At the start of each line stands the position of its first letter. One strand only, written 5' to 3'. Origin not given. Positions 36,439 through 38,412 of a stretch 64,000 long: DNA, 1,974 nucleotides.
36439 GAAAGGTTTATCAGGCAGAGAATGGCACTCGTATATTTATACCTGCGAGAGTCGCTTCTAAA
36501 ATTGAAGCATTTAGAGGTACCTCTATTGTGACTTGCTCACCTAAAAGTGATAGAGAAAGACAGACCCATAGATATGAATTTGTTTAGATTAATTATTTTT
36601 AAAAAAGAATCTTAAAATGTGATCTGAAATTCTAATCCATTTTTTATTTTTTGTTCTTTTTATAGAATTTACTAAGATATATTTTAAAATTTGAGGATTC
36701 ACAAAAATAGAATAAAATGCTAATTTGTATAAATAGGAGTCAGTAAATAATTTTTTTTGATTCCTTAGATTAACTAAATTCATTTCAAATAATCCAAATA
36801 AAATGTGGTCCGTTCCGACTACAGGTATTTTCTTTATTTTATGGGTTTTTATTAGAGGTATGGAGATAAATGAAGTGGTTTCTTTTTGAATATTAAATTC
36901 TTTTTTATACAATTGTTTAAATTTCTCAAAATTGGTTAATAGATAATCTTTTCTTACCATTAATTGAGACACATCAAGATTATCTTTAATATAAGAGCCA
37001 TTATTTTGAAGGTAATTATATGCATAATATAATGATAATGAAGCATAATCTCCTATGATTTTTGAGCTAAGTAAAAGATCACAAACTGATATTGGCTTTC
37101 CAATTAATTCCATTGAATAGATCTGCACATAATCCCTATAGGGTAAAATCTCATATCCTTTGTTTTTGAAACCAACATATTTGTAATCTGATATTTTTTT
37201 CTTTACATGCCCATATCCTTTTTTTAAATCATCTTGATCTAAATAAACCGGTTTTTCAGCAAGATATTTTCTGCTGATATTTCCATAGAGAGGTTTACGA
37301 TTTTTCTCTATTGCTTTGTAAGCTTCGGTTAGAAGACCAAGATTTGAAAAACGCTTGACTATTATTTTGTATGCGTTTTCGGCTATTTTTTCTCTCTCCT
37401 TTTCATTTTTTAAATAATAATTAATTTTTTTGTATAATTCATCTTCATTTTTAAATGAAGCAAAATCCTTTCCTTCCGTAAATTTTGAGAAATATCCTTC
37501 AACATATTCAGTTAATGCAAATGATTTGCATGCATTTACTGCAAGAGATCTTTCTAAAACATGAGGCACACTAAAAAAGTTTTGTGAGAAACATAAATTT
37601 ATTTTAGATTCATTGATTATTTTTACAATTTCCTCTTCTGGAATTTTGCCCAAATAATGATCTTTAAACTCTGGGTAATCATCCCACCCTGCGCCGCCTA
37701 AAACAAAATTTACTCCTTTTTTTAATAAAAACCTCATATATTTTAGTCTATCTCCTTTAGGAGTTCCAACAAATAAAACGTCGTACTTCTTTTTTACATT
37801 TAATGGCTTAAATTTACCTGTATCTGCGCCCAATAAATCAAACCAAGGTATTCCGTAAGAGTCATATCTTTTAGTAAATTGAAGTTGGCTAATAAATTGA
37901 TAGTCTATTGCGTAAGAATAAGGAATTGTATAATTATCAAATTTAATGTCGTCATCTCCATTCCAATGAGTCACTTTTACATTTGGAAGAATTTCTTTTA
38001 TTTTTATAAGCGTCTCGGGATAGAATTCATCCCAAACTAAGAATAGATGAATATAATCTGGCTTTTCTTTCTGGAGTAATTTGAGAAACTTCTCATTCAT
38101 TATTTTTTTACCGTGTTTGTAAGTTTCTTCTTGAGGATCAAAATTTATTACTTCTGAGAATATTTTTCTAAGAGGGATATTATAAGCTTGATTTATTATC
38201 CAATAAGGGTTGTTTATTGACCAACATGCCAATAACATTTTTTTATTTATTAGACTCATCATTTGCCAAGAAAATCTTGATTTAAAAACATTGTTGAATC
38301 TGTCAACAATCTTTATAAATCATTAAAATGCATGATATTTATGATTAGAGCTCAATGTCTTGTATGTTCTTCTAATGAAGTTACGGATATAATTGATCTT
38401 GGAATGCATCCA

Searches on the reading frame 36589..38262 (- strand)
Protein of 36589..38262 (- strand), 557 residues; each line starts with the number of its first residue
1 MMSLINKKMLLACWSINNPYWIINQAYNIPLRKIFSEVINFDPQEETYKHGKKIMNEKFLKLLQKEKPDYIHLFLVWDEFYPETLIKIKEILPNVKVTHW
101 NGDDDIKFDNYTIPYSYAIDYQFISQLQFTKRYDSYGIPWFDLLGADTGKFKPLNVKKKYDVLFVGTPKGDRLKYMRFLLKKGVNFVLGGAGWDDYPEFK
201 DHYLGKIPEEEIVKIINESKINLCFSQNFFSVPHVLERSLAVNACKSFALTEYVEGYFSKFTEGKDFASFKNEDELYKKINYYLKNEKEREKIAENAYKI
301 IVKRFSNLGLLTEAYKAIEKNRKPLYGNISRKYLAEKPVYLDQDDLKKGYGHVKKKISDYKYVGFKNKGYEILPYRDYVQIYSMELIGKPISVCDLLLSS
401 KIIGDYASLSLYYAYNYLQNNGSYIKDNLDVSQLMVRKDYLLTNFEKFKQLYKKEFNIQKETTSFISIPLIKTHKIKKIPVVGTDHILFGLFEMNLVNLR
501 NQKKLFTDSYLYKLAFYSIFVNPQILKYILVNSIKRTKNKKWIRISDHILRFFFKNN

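Call 10: search_protein_families(library=pfam, proteins=[window:36589-38262:-], max_evalue=0.001)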
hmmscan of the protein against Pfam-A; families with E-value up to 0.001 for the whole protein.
window:36589-38262:- (557 aa): 1 family
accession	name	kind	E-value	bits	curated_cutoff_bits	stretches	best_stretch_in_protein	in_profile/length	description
PF13524.12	Glyco_trans_1_2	-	3.9e-21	76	25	1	181-306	12-134/144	Glycosyl transferase-like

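Call 43: search_protein_families(library=ncbifam, proteins=[window:36589-38262:-], max_evalue=0.001)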
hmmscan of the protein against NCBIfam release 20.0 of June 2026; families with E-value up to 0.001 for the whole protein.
window:36589-38262:- (557 aa): 0 families
